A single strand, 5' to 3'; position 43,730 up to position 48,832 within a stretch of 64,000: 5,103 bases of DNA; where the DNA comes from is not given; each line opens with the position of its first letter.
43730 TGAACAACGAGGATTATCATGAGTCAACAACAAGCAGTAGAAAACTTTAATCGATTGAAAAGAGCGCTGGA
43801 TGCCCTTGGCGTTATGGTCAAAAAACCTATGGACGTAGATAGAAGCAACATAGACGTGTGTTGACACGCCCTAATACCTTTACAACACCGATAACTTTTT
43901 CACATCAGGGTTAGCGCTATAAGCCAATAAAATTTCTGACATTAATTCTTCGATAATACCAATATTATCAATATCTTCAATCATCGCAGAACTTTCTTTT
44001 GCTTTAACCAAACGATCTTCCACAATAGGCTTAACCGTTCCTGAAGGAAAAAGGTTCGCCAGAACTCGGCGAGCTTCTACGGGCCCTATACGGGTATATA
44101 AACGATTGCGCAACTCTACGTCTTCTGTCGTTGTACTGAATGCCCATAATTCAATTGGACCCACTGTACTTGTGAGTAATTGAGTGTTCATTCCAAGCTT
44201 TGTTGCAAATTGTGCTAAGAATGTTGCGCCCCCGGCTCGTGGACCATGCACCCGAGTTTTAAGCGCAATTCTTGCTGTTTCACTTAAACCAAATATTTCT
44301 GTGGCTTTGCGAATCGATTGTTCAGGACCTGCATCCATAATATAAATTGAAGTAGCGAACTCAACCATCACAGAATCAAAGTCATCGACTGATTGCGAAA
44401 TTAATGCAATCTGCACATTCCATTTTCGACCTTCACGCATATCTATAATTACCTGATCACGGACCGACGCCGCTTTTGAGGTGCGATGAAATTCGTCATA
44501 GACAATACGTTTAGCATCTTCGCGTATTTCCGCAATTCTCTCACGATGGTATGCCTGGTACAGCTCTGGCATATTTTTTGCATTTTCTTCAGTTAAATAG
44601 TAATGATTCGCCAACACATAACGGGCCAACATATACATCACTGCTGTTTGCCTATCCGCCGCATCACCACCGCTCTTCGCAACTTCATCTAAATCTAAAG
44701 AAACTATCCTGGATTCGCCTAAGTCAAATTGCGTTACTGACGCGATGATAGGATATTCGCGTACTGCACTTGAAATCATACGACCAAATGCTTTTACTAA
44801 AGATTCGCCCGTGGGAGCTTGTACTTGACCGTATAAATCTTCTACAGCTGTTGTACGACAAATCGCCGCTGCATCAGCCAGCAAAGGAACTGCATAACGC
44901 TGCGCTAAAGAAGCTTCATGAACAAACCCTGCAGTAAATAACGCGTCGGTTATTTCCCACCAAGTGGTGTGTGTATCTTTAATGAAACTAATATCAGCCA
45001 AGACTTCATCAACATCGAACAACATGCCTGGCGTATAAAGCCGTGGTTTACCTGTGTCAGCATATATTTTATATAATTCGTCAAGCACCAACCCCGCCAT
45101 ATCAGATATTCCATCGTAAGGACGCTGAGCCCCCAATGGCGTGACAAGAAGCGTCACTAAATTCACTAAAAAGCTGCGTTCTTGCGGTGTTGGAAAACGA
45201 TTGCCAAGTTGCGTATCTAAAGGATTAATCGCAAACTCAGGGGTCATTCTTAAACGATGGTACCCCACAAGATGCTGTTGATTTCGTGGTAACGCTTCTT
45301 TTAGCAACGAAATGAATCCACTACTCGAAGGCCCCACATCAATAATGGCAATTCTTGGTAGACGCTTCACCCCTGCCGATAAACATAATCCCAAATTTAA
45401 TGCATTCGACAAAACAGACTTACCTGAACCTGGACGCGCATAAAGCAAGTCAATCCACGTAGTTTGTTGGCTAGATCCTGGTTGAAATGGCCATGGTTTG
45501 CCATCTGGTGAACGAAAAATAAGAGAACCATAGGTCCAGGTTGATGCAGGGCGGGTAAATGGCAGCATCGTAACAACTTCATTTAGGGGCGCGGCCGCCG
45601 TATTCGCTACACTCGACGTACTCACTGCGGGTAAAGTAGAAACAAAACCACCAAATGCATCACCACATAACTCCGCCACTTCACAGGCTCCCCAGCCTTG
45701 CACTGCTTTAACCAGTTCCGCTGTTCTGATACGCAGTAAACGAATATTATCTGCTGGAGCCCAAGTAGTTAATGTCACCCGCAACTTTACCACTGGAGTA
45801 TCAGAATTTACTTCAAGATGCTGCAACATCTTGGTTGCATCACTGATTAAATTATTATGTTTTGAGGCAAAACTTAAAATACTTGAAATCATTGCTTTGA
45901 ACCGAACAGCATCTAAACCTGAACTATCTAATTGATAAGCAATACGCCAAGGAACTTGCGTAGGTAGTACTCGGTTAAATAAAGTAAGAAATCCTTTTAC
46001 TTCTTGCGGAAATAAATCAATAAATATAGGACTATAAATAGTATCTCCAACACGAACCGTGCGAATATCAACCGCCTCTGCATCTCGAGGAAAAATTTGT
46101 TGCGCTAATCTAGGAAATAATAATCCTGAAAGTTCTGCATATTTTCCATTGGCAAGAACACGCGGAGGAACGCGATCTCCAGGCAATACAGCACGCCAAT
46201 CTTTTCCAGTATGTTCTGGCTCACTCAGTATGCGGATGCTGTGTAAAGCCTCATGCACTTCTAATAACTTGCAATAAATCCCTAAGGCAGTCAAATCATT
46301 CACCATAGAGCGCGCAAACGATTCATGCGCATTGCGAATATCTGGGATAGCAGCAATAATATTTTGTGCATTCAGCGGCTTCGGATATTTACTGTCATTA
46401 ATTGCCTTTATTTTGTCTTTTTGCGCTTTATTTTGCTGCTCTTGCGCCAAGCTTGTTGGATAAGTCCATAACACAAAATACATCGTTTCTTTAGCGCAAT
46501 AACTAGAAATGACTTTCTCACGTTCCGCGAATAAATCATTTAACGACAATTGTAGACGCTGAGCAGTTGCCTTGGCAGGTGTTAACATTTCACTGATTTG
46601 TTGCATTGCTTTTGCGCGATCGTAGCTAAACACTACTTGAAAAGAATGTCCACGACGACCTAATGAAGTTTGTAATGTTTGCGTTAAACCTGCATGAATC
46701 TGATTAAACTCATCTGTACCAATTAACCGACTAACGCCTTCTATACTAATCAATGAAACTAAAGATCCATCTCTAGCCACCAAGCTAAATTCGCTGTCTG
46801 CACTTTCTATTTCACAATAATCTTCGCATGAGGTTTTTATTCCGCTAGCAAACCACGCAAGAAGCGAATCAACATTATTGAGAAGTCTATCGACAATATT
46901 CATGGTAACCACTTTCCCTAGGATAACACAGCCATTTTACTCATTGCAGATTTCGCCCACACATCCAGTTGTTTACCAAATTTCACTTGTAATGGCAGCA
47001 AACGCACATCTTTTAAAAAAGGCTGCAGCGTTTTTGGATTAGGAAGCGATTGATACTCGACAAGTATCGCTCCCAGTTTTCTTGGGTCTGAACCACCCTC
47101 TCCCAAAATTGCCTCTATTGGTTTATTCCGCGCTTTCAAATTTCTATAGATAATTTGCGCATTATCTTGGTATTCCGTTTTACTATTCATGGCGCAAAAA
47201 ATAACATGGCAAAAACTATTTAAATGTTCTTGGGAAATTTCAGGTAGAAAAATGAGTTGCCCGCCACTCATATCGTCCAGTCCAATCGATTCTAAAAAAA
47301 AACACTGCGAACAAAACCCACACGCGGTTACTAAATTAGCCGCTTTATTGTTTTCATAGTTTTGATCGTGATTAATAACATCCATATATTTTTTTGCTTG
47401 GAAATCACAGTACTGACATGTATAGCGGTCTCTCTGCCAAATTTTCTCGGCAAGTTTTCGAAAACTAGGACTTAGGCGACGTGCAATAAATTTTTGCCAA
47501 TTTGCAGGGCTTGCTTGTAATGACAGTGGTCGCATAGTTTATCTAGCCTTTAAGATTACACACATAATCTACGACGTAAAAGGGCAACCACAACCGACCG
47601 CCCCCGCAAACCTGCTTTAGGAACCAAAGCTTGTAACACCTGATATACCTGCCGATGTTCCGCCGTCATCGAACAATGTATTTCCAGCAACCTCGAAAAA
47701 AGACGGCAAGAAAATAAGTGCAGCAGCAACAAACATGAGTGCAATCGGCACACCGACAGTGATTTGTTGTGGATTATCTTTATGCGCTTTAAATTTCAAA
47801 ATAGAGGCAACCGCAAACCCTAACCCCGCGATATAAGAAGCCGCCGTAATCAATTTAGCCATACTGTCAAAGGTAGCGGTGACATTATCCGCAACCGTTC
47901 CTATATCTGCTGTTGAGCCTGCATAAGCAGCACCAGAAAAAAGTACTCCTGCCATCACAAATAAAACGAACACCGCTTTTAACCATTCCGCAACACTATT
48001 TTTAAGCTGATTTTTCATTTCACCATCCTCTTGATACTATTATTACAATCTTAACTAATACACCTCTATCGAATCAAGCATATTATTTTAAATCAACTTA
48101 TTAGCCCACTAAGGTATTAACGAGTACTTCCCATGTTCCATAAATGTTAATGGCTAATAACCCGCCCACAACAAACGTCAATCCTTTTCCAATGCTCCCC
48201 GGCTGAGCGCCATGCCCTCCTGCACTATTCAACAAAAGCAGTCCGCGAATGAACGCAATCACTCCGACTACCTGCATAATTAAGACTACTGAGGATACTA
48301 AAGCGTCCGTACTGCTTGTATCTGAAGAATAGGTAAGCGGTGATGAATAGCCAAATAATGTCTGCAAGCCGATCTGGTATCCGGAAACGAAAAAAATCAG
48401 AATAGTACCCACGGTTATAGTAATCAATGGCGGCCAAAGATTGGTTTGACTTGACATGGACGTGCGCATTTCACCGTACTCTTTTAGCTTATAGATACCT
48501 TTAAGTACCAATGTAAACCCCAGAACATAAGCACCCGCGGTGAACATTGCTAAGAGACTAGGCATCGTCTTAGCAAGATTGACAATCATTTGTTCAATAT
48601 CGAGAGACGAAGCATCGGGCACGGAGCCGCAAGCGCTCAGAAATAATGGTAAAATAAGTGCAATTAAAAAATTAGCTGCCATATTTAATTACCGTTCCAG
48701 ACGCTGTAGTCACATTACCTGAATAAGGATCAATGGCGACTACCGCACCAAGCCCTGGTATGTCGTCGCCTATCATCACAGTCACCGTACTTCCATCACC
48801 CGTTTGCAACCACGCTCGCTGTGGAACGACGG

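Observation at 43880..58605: Dot/Icm type IVB secretion core cluster with a non-canonical layout (dksA-icmP-O-N-L-K-E-G-C-D-J-B; no icmM, no adjacent icmQ/R/S/T)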

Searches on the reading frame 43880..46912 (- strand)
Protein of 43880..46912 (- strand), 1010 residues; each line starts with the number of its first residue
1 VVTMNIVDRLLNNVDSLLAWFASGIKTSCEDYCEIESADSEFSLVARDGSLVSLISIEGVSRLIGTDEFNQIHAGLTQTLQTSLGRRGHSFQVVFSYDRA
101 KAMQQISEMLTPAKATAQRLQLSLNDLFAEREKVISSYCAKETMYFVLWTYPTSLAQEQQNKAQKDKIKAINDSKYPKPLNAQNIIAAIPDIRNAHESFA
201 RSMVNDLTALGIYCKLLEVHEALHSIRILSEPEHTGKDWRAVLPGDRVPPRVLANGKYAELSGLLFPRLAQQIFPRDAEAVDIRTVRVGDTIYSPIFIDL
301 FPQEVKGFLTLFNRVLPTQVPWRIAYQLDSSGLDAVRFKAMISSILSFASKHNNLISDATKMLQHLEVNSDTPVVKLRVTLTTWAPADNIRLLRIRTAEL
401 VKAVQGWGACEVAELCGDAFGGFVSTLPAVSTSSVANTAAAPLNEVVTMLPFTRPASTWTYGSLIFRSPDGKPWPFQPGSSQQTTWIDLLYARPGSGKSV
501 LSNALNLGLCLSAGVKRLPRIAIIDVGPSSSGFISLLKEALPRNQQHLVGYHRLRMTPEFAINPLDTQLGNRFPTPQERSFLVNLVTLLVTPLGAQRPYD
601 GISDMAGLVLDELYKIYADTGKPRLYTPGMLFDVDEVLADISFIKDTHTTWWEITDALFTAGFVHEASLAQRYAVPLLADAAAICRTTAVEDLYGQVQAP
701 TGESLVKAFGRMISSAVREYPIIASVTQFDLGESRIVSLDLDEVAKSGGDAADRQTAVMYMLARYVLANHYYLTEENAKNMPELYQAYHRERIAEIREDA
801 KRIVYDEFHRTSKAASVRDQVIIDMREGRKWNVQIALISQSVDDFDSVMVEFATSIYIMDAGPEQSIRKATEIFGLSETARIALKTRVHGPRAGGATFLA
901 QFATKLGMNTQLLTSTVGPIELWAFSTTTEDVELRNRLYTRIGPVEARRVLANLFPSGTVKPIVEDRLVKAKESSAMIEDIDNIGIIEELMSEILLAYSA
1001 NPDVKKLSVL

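Call 3: search_protein_families(library=pfam, proteins=[window:43880-46912:-])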
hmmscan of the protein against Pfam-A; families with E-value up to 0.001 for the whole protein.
window:43880-46912:- (1010 aa): 0 families

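Call 4: search_protein_families(library=ncbifam, proteins=[window:43880-46912:-])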
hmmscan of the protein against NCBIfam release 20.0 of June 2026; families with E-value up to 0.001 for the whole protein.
window:43880-46912:- (1010 aa): 0 families

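Call 20: search_solved_structures(query=window:43880-46912:-, max_evalue=0.01)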
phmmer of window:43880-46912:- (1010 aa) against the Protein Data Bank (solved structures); distinct sequences matched with E-value up to 0.01: 0.

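Call 22: search_dna_similar(query=window:43880-46912:-, collection=plasmids, mode=protein, max_rows=15, rows=spread)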
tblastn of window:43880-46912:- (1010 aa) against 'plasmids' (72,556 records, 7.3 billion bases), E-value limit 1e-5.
Records with a match: 3784; places in all: 3828; records where one place covers at least 80% of the query: 3676.
Best place of each record, by identity: <60% 3784.
By first word of the organism name: Escherichia 1377; Klebsiella 918; Salmonella 449; Enterobacter 180; Acinetobacter 129; Serratia 127; Pseudomonas 117; Shigella 110; Citrobacter 76; Vibrio 32; and 79 more.
By predicted mobility (MOB-suite, as given by PLSDB): conjugative 3222; non-mobilizable 318; mobilizable 244.
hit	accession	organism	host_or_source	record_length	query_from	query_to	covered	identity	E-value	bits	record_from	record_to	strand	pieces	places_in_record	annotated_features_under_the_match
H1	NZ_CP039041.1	Piscirickettsia salmonis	Salmo salar,cell culture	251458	1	965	96%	45.4%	0e+0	884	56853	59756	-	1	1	ATPase AAA | icmW: type IVB secretion system protein IcmW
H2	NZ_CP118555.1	Enterobacter hormaechei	Homo sapiens,other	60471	7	969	95%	28.7%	1e-107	376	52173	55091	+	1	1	conjugative transfer protein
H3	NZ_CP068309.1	Klebsiella pneumoniae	Homo sapiens,Plasmid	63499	7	969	95%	28.5%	2e-108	379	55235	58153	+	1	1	hypothetical protein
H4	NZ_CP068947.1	Klebsiella pneumoniae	Homo sapiens,Plasmid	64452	7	969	95%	28.5%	2e-108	379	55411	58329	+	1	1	hypothetical protein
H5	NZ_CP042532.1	Klebsiella aerogenes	Homo sapiens,Whole organism,clinical ...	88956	7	969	95%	28.4%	8e-109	380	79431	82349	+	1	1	hypothetical protein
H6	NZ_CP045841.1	Citrobacter sp. S40-1-2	flower,flower shop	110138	4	967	95%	27.6%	1e-92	332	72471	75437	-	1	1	ATP-binding protein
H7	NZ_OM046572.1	Acinetobacter nosocomialis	-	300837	12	974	95%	26.8%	1e-102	362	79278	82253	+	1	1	hypothetical protein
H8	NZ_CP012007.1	Acinetobacter baumannii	Homo sapiens,blood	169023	10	977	96%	25.7%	3e-92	331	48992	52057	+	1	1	ATP-binding protein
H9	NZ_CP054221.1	Escherichia coli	Homo sapiens,urine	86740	4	967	95%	25.7%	1e-89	323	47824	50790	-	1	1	traU: IncI1-type conjugal transfer protein TraU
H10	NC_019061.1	Escherichia coli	post-weaning diarrhea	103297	4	967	95%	25.7%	2e-89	322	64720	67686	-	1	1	traU: IncI1-type conjugal transfer protein TraU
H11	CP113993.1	Salmonella enterica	Homo sapiens,human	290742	4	967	95%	25.7%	3e-89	322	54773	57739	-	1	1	traU: IncI1-type conjugal transfer protein TraU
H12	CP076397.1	Acinetobacter nosocomialis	Homo sapiens,cell culture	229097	10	977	95%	25.9%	1e-84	341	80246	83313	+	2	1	none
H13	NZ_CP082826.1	Escherichia coli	Homo sapiens,urine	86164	4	967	95%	25.5%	7e-89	321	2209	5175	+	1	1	traU: IncI1-type conjugal transfer protein TraU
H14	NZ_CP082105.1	Escherichia coli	Homo sapiens,CSF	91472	4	967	95%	25.5%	3e-89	322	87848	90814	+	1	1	traU: IncI1-type conjugal transfer protein TraU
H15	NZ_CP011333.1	Escherichia coli O104:H4 str. C227-11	Homo sapiens,stool sample from a ...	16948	895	967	7%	39.7%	4e-7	62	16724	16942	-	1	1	none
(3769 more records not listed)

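Call 24: search_protein_families(library=pfam, max_evalue=0.01, proteins=[window:43880-46912:-])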
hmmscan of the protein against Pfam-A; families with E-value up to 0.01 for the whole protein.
window:43880-46912:- (1010 aa): 0 families

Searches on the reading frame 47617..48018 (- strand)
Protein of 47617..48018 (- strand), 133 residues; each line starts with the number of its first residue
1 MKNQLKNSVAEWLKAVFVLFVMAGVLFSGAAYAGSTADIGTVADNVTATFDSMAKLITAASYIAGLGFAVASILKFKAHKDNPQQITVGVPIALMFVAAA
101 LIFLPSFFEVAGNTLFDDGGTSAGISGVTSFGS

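Call 3: search_protein_families(library=pfam, proteins=[window:47617-48018:-])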
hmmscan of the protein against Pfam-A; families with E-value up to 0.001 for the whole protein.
window:47617-48018:- (133 aa): 0 families

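Call 4: search_protein_families(library=ncbifam, proteins=[window:47617-48018:-])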
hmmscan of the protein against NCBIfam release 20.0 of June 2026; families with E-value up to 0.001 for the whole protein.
window:47617-48018:- (133 aa): 0 families

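Call 24: search_protein_families(library=pfam, max_evalue=0.01, proteins=[window:47617-48018:-])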
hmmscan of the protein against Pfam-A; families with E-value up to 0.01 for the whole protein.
window:47617-48018:- (133 aa): 3 families
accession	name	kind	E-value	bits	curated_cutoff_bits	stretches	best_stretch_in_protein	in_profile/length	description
PF13572.11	DUF4134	-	0.0011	19.6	26.5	1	20-108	3-93/93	Domain of unknown function (DUF4134)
PF20535.3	DUF6750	-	0.0013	19.1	27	1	15-111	25-116/128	Family of unknown function (DUF6750)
PF04956.18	TrbC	-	0.0043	17.7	27.9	1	9-101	6-94/98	TrbC/VIRB2 pilin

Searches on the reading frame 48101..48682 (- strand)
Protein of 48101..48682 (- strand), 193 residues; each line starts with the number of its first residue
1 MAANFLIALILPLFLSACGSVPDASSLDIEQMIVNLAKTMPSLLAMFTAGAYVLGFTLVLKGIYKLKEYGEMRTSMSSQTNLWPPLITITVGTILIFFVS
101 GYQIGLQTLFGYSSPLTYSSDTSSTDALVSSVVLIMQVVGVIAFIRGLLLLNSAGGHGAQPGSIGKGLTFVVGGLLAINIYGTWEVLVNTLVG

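Call 3: search_protein_families(library=pfam, proteins=[window:48101-48682:-])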
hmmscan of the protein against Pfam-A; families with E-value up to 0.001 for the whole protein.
window:48101-48682:- (193 aa): 1 family
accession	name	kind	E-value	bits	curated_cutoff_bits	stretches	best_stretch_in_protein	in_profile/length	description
PF20535.3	DUF6750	-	0.00014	22.2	27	0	122-178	53-107/128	Family of unknown function (DUF6750)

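Call 4: search_protein_families(library=ncbifam, proteins=[window:48101-48682:-])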
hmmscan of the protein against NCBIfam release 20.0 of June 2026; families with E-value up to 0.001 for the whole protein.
window:48101-48682:- (193 aa): 0 families
